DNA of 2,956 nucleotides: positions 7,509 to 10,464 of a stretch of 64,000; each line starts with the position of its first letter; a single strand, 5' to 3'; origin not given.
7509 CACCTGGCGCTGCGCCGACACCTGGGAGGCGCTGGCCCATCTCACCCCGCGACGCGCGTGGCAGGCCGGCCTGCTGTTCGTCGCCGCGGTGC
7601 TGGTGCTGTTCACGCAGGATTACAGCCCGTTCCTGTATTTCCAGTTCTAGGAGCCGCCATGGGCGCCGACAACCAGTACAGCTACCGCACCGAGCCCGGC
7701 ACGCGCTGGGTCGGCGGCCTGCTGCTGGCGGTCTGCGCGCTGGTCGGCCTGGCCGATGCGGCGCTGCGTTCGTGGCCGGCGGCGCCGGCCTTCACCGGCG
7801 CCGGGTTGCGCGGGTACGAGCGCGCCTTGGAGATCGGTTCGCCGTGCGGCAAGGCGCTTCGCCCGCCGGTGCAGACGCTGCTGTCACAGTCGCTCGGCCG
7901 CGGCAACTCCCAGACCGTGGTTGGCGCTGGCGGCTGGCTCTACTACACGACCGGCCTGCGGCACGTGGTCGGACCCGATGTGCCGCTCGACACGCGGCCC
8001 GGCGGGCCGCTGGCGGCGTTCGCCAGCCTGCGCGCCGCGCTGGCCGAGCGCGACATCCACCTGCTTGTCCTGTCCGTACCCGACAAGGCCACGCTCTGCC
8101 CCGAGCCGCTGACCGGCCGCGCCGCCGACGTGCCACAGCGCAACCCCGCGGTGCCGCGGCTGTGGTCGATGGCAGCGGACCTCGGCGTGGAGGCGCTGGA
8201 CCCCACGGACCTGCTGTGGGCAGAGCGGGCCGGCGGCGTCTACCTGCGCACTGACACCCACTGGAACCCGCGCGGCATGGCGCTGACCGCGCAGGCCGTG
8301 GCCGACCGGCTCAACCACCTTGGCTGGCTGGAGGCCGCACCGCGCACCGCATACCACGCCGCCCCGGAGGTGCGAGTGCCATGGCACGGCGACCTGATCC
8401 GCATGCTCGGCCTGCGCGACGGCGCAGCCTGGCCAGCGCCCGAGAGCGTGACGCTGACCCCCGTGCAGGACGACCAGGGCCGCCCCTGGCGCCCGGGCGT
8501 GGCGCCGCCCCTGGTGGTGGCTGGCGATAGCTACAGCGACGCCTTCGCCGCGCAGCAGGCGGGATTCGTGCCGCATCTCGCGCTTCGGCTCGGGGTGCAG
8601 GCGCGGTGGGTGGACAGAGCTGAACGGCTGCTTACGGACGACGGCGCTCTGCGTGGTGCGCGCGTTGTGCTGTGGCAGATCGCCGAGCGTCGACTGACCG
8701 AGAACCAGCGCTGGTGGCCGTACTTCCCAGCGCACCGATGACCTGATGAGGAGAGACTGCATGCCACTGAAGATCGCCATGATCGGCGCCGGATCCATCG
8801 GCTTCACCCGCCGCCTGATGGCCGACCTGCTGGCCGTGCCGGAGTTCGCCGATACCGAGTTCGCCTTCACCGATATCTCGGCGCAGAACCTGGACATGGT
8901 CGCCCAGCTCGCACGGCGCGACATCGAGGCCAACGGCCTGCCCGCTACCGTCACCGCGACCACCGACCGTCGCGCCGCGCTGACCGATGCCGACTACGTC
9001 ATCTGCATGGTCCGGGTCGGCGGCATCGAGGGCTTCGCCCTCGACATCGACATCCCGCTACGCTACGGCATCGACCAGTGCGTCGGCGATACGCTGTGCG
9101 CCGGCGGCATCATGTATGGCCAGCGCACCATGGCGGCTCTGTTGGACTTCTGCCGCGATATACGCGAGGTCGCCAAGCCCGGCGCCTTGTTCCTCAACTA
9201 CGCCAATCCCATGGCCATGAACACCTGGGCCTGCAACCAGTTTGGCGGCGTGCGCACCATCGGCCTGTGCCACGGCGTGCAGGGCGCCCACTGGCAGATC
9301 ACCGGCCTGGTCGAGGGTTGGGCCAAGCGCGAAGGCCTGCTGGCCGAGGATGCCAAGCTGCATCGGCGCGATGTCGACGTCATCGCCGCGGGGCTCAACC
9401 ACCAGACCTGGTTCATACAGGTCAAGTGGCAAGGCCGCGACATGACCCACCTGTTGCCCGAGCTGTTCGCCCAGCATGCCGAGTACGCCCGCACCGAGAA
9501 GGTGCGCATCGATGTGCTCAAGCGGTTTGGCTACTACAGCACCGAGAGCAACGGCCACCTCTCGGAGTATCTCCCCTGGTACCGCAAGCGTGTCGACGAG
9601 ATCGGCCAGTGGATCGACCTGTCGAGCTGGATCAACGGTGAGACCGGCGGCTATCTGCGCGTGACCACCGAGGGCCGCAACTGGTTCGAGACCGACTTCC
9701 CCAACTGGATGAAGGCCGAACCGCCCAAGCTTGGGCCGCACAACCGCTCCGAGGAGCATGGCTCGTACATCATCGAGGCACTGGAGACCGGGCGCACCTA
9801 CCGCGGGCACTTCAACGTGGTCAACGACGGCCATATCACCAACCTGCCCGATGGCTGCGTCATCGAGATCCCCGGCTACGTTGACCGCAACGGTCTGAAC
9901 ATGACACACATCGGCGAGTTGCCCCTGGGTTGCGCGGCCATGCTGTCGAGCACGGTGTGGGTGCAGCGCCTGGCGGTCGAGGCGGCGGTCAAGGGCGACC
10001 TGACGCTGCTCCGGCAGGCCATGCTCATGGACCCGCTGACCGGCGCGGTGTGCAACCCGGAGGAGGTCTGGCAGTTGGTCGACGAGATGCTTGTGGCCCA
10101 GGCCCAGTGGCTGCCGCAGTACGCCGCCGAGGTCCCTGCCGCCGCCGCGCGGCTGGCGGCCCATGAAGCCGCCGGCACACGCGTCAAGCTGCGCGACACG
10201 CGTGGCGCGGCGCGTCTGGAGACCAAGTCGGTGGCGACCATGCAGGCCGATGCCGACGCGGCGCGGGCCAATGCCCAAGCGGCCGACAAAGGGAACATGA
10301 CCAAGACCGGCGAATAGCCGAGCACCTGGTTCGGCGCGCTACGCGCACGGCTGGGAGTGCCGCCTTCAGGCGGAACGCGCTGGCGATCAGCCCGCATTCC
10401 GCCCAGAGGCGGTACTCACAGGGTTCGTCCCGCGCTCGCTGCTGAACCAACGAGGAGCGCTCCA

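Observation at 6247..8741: MBOAT + DHHW acyl-transfer gene pair embedded in a LacI-headed catabolic glycosidase cluster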

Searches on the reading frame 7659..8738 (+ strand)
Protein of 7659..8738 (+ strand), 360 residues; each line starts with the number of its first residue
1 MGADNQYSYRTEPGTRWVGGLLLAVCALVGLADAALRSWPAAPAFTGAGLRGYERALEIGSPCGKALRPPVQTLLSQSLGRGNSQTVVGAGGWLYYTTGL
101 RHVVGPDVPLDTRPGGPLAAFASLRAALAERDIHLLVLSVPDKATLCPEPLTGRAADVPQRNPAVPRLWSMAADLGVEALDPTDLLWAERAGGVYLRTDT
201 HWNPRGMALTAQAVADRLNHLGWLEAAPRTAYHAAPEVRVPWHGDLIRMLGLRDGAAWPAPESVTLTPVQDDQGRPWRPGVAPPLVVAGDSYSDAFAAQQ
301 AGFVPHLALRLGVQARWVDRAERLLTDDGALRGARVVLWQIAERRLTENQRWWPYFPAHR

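Call 8: search_protein_families(library=pfam, proteins=[window:7659-8738:+], max_evalue=0.01)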
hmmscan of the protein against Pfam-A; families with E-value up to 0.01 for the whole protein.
window:7659-8738:+ (360 aa): 2 families
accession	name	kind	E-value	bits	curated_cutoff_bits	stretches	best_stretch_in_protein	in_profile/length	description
PF16822.11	ALGX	-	1.3e-30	107.4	26.5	1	87-312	2-228/268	SGNH hydrolase-like domain, acetyltransferase AlgX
PF19040.6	SGNH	-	3.8e-05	23.9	27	1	81-215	89-247/248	SGNH domain (fused to AT3 domains)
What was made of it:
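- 7659..8741 (+): AlgJ-like SGNH-type O-acetyltransferase partner (Pfam ALGX), 360 aa, membrane-anchored. PF16822 E=1.3e-30 (call 8).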

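Call 9: search_protein_families(library=ncbifam, proteins=[window:7659-8738:+], max_evalue=0.01)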
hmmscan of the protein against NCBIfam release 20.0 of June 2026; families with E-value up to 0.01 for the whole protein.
window:7659-8738:+ (360 aa): 0 families

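Call 11: find_homologous_proteins(query=window:7659-8738:+)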
Query window:7659-8738:+ (360 aa): 5 proteins with E <= 0.001 among 8000 candidates.
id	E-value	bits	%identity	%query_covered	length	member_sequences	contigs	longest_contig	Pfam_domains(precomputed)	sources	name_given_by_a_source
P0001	1.1e-240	816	100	100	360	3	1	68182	PF16822.12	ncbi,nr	ncbi:MAG: hypothetical protein HZB16_04665 [Armatimonadetes bacterium]|nr:hypothetical protein [Arma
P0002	6.2e-24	103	34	81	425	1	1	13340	PF16822.12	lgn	-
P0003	2.8e-22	97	34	86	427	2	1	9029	PF16822.12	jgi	jgi:alginate O-acetyltransferase complex protein AlgJ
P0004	8.9e-21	92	31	81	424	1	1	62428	PF16822.12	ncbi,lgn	ncbi:MAG: hypothetical protein WAM82_22085 [Thermoanaerobaculia bacterium]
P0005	1.3e-19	89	32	81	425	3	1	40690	PF16822.12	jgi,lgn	jgi:hypothetical protein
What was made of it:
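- Tried and rejected: A word-indexed homologue search for the ALGX protein gave only 5 hits (call 11).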

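Call 13: find_encoding_contigs(protein=P0001, flank=10000, max_places=4)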
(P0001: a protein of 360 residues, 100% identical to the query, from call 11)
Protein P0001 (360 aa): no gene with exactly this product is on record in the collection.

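Call 14: find_encoding_contigs(protein=P0002, flank=8000, max_places=3)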
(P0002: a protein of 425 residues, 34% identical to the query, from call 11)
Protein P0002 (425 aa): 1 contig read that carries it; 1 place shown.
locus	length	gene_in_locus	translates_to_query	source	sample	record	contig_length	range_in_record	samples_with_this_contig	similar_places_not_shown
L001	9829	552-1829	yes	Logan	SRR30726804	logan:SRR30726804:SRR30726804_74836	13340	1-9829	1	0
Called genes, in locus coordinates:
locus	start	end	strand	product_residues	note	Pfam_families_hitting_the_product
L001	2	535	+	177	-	?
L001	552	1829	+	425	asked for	PF16822:ALGX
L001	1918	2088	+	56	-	-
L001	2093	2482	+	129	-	PF01850:PIN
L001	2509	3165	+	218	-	PF13489:Methyltransf_23, PF03848:TehB, PF13847:Methyltransf_31, PF08241:Methyltransf_11, PF08242:Methyltransf_12, PF13649:Methyltransf_25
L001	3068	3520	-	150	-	PF00903:Glyoxalase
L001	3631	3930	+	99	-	PF01909:NTP_transf_2, PF18765:Polbeta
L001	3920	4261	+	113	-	PF01934:HepT-like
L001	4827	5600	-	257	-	PF22769:DCD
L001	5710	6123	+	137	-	PF01648:ACPS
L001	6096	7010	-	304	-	PF18722:MazG_C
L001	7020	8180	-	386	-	PF18723:HMUDK_hel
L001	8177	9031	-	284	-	-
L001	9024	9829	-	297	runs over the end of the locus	PF06114:Peptidase_M78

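Call 15: find_encoding_contigs(protein=P0004, flank=8000, max_places=3)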
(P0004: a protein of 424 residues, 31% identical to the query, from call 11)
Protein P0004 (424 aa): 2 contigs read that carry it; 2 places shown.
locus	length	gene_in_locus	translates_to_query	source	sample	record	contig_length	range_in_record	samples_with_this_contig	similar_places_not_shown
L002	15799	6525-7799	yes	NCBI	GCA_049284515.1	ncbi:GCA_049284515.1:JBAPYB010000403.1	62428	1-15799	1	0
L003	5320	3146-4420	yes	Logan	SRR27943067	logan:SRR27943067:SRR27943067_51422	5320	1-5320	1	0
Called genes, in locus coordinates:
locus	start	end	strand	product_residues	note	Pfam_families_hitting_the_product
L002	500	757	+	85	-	PF03693:ParD_antitoxin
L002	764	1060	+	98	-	PF05016:ParE_toxin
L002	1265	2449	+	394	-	PF13472:Lipase_GDSL_2, PF16822:ALGX (weak)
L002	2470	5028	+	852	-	PF00801:PKD (weak), PF18911:PKD_4 (weak)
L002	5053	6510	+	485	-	PF03062:MBOAT, PF13813:MBOAT_2 (weak)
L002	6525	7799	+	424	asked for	PF16822:ALGX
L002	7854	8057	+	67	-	-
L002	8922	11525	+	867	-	PF25000:DUF7779, PF24885:TPR_NPHP3, PF13374:TPR_10, PF13424:TPR_12, PF13374:TPR_10, PF13424:TPR_12, PF17874:TPR_MalT, PF13374:TPR_10, +12 more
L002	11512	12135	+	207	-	PF13489:Methyltransf_23, PF03848:TehB, PF07021:MetW (weak), PF13847:Methyltransf_31, PF08241:Methyltransf_11, PF08242:Methyltransf_12, PF13649:Methyltransf_25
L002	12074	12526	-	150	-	PF00903:Glyoxalase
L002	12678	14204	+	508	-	-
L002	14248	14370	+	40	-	-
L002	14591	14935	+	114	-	-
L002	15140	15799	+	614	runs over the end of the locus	PF01401:Peptidase_M2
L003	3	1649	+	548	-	?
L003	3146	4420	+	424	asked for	PF16822:ALGX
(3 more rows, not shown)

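Call 25: search_protein_representatives(protein=window:7659-8738:+)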
Query: 360 residues. Proteins with E-value up to 0.001 (for the whole library): 2855; up to 1e-10: 1042; up to 1e-30: 56. The best 150 are listed.
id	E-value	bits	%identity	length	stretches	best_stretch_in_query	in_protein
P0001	3.6e-241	816.2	100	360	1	1-360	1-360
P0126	3.6e-60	220.5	40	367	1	5-357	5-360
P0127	5.8e-53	196.7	34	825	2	61-346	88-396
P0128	1.8e-50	188.5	38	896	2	50-350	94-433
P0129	1.3e-49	185.7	30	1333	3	48-342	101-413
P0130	9.3e-47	176.3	35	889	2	50-347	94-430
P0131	2.3e-45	171.7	32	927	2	50-329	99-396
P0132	3.8e-44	167.7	35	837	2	50-348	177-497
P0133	1.8e-42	162.2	32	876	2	37-335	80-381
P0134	6.5e-42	160.4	30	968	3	49-305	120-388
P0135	4.9e-41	157.5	32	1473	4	37-334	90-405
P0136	1.0e-40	156.4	33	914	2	46-347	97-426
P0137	1.1e-40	156.3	32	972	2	43-338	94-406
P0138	1.8e-40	155.6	39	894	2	49-348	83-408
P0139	1.4e-39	152.7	37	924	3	116-321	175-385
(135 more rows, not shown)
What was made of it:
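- Tried and rejected: The exhaustive HMMER search was needed (2855 hits; call 25).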

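Call 40: search_solved_structures(query=window:7659-8738:+, max_evalue=1, show_alignments=3)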
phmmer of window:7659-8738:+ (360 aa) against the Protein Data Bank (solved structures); distinct sequences matched with E-value up to 1: 3.
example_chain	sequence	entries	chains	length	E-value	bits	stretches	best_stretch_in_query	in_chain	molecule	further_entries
4o8v_A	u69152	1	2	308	1.5e-10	43.9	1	80-294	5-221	Alginate biosynthesis protein AlgJ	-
7ula_A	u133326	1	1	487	0.0018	20.6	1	111-257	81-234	Alginate biosynthesis protein AlgX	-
4knc_B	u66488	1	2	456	0.2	13.9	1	124-234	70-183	Alginate biosynthesis protein AlgX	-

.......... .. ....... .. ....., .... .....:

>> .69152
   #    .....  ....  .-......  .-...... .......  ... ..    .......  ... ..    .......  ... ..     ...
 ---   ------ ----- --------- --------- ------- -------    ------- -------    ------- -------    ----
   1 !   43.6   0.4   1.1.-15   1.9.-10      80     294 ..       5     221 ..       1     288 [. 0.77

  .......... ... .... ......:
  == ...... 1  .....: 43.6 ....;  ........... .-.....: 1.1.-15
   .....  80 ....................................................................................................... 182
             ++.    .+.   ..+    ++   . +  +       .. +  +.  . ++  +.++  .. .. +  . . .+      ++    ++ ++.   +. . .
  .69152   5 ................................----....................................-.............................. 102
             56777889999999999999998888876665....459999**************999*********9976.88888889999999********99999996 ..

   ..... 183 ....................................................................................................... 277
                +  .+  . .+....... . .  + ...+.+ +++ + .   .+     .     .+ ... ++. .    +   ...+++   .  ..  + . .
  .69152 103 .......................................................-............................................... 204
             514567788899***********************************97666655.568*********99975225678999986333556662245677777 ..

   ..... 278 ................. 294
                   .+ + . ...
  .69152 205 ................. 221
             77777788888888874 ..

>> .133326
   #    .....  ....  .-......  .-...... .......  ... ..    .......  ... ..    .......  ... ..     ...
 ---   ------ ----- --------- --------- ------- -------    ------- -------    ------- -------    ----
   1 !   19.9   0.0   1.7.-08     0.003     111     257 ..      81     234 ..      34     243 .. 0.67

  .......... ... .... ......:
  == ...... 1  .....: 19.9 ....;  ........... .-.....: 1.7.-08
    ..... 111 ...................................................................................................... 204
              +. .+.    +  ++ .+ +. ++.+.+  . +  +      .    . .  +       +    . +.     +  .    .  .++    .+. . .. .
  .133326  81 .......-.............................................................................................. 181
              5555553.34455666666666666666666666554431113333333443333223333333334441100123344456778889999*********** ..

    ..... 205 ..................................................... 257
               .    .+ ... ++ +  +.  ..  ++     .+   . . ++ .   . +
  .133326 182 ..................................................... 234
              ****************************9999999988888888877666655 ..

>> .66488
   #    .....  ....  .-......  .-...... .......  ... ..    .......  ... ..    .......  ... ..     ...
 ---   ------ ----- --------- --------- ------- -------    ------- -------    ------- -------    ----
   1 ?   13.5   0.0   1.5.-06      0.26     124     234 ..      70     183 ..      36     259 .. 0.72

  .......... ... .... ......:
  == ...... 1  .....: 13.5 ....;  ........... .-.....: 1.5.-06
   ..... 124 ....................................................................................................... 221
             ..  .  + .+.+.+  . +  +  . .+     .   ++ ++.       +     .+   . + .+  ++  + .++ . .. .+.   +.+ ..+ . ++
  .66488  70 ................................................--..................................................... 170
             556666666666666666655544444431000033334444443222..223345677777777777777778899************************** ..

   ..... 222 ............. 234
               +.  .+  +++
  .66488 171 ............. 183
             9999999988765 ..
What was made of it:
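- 8253..8264 (+): D-T-H-W: catalytic Asp199 and His201, plus Trp202. Aligned with the AlgJ DTHW (call 40).
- On AlgJ/AlgX family (Pfam ALGX PF16822): They align to AlgJ (call 40).
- On PatA/PatB peptidoglycan O-acetyltransferase: The PDB sequence search at E<=1 returned only AlgJ and AlgX, and no PatB chain (call 40).
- Closest known: PatA/PatB peptidoglycan O-acetyltransferase of Gram-negative bacteria. Different: No PatB chain was detected even at E<=1 in the PDB sequence search (call 40).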

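Call 63: predict_structure(alignment_id=A2)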
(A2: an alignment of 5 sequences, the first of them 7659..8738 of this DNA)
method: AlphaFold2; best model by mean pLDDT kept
length: 360 residues; sequences in the alignment: 5
mean_pLDDT: 58.8   pTM: 0.65
mean pLDDT of the five models: 58.8, 56.1, 54.9, 54.8, 53.6
residues with pLDDT >= 90: 30; 70-90: 108; 50-70: 56; < 50: 166
segments of 3 or more residues with pLDDT < 50: 1-100, 102-107, 150-153, 191-200, 238-264, 292-298, 349-360
pLDDT, mean of each block of 10 residues (from residue 1): 23 32 38 33 35 40 39 40 39 44 48 70 90 90 62 58 78 90 78 41 70 89 71 56 34 35 57 72 79 48 77 80 80 90 66 43
secondary structure, 60 per line:
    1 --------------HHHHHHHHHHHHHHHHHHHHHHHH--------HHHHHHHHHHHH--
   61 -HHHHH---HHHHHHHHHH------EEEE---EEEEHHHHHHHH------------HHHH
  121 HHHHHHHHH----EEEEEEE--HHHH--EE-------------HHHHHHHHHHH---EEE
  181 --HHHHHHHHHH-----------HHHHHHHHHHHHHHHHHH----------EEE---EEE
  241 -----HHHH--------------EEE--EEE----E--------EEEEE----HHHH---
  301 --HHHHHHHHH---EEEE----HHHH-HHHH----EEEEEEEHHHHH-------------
elements in order: H15-38 H47-58 H62-66 H70-79 E86-89 E93-96 H97-104 H117-129 E134-140 H143-146 H164-174 E178-180 H183-192 H204-221 E232-234 E238-240 H246-249 E264-266 E269-271 E285-289 H294-297 H303-311 E315-318 H323-326 H328-331 E336-342 H343-347
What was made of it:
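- On AlgJ/AlgX family (Pfam ALGX PF16822): The model is of low overall confidence (pLDDT 58.8, core 70-90; call 63).
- Tried and rejected: The AlphaFold model from a 5-sequence alignment had low confidence (pLDDT 58.8; call 63).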

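Call 69: fold_search(model_id=the predicted structure, library=pdb)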
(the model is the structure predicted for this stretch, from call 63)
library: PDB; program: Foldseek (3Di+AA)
matches with E <= 10: 312; with E <= 0.001: 5
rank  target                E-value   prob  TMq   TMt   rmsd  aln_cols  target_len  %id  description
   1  4o8v_A                6.2e-11  1.00  0.50  0.62   5.7       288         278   20  O-Acetyltransferase Domain of Pseudomonas putida AlgJ (released 2014-10-01)
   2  4o8v_B                9.5e-11  1.00  0.51  0.64   5.5       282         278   22  O-Acetyltransferase Domain of Pseudomonas putida AlgJ (released 2014-10-01)
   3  7ula_A                8.2e-09  1.00  0.47  0.40   6.2       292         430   17  Structure of the Pseudomonas putida AlgKX modification and secretion complex (released 2022-12-14)
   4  4knc_B                2.6e-08  1.00  0.45  0.40   6.8       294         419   16  Structural and functional characterization of Pseudomonas aeruginosa AlgX (released 2013-06-26)
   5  4knc_A                5.9e-08  1.00  0.47  0.42   5.9       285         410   15  Structural and functional characterization of Pseudomonas aeruginosa AlgX (released 2013-06-26)
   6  4q0c_A                2.6e-01  0.05  0.10  0.08  19.1       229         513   14  3.1 A resolution crystal structure of the B. pertussis BvgS periplasmic domain (released 2015-02-11)
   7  6ajb_C                4.0e-01  0.02  0.10  0.09  21.4       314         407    9  Crystal structure of Trypanosoma brucei glycosomal isocitrate dehydrogenase in complex with NADH, alpha-ketoglutarate  (released 2019-08-28)
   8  3t7c_B                5.7e-01  0.16  0.15  0.18   7.7       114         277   14  Crystal structure of carveol dehydrogenase from Mycobacterium avium bound to NAD (released 2011-08-17)
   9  1x0l_B                6.4e-01  0.02  0.11  0.12  17.6       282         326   12  Crystal structure of tetrameric homoisocitrate dehydrogenase from an extreme thermophile, Thermus thermophilus (released 2005-10-04)
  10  3t7c_D                7.7e-01  0.13  0.14  0.18   8.1       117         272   13  Crystal structure of carveol dehydrogenase from Mycobacterium avium bound to NAD (released 2011-08-17)
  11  3oec_D                7.7e-01  0.12  0.14  0.18  11.4       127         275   13  Crystal structure of carveol dehydrogenase from Mycobacterium thermoresistibile (released 2010-09-01)
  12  5b3g_A                7.7e-01  0.05  0.16  0.15  12.6       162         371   17  The crystal structure of the heterodimer of SHORT-ROOT and SCARECROW GRAS domains (released 2017-03-01)
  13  4y1p_B                7.7e-01  0.03  0.12  0.13  18.3       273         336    8  Crystal structure of 3-isopropylmalate dehydrogenase (Saci_0600) from Sulfolobus acidocaldarius complex with 3-isoprop (released 2016-03-09)
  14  6aja_A                9.2e-01  0.02  0.12  0.11  21.5       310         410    9  Crystal structure of Trypanosoma brucei glycosomal isocitrate dehydrogenase in complex with NADPH, alpha-ketoglutarate (released 2019-08-28)
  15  3md0                  9.8e-01  0.02  0.11  0.12  19.9       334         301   13  Crystal structure of arginine/ornithine transport system ATPase from Mycobacterium tuberculosis bound to GDP (a RAS-like (released 2010-04-21)
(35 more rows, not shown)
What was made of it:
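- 7659..8741 (+): Matches AlgJ 4O8V at E=1.5e-10 by sequence (call 40) and 6e-11 by Foldseek (call 69).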

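Call 71: list_cluster_members(proteins=[P0126, P0001, P0006])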
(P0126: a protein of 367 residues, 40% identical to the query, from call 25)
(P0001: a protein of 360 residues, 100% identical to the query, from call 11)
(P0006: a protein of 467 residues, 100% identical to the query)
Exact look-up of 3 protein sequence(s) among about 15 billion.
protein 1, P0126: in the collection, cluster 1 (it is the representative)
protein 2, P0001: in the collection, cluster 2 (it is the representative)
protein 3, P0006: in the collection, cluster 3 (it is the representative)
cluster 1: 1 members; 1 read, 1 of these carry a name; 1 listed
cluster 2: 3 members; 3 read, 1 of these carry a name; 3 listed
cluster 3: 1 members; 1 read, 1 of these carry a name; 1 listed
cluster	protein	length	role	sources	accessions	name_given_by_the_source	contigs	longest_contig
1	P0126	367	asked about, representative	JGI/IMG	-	hypothetical protein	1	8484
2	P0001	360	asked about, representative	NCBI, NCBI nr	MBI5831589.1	MAG: hypothetical protein HZB16_04665 [Armatimonadetes bacterium] | hypothetical protein [Armatimonadota bacterium]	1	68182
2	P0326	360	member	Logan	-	-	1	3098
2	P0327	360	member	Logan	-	-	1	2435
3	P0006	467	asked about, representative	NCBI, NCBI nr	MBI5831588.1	MAG: MBOAT family protein [Armatimonadetes bacterium] | MBOAT family protein [Armatimonadota bacterium]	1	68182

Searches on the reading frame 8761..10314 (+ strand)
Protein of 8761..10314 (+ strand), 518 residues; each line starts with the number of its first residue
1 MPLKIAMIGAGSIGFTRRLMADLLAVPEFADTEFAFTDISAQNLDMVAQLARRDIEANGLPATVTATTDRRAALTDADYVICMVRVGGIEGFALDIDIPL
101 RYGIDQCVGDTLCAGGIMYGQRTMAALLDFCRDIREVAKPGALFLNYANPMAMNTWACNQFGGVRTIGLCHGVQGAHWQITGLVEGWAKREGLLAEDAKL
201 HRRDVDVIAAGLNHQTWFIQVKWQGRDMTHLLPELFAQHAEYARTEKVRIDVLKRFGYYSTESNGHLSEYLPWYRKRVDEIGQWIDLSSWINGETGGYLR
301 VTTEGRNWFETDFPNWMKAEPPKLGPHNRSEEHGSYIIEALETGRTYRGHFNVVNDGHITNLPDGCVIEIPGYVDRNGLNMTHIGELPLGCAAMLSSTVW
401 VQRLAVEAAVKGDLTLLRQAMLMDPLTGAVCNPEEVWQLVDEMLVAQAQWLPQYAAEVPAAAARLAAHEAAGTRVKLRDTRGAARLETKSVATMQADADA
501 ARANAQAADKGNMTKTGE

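Call 8: search_protein_families(library=pfam, proteins=[window:8761-10314:+], max_evalue=0.01)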
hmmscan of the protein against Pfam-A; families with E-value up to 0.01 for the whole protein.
window:8761-10314:+ (518 aa): 2 families
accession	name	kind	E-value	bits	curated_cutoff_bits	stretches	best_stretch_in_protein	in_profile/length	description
PF11975.13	Glyco_hydro_4C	-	2e-49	168.9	24.1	1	210-427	2-211/211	Family 4 glycosyl hydrolase C-terminal domain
PF02056.22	Glyco_hydro_4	-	5.5e-47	160.1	23.2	1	4-180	1-177/183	Family 4 glycosyl hydrolase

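Call 9: search_protein_families(library=ncbifam, proteins=[window:8761-10314:+], max_evalue=0.01)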
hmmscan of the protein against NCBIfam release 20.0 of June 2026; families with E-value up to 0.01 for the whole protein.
window:8761-10314:+ (518 aa): 2 families
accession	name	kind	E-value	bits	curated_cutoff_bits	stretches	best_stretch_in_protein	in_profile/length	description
NF011657.0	PRK15076.1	subfamily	1.8e-171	570.5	486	1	3-455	3-430/432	alpha-galactosidase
NF041089.1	alpha_gluc_AglA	equivalog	6.4e-35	120.9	650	2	3-241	1-227/464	alpha-glucosidase AglA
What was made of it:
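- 8761..10317 (+): GH4 alpha-galactosidase (cytoplasmic type), 19 nt after ALGX. Pfam Glyco_hydro_4 and 4C; NF011657 570 bits (calls 8, 9).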

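Call 31: find_related_loci(query=window:8761-10314:+, collection=metagenome_contigs, flank=10000)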
Query window:8761-10314:+ (518 aa) in metagenome_contigs; peptide patterns used: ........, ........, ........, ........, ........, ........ (x = any residue, [..] = any of these).
600 stretches matched a pattern (row limit reached: there are more); 593 encode a relative of the query (tblastn E <= 1e-3); the best 80 are kept; 80 distinct loci.
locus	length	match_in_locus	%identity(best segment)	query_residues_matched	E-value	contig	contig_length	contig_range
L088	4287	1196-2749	78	1-518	0e+0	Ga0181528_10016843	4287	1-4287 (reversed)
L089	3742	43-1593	77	1-517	0e+0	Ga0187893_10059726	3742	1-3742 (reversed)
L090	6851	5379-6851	79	1-491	0e+0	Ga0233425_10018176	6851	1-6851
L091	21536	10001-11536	75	3-514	0e+0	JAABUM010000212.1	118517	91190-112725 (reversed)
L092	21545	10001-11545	77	1-515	0e+0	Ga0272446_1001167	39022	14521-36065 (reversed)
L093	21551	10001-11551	74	1-516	0e+0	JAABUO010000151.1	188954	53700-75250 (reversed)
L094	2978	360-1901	73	1-514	0e+0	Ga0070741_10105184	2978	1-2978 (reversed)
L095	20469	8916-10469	73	1-518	0e+0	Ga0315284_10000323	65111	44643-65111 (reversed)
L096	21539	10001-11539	73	3-514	0e+0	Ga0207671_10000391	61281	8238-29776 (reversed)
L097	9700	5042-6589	74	1-516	0e+0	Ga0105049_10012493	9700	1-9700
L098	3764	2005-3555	73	1-517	0e+0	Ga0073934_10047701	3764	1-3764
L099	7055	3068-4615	75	1-516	0e+0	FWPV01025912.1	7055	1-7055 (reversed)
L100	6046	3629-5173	74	1-515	0e+0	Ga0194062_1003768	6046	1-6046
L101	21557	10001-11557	74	1-518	0e+0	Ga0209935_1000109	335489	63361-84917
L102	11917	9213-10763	73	1-517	0e+0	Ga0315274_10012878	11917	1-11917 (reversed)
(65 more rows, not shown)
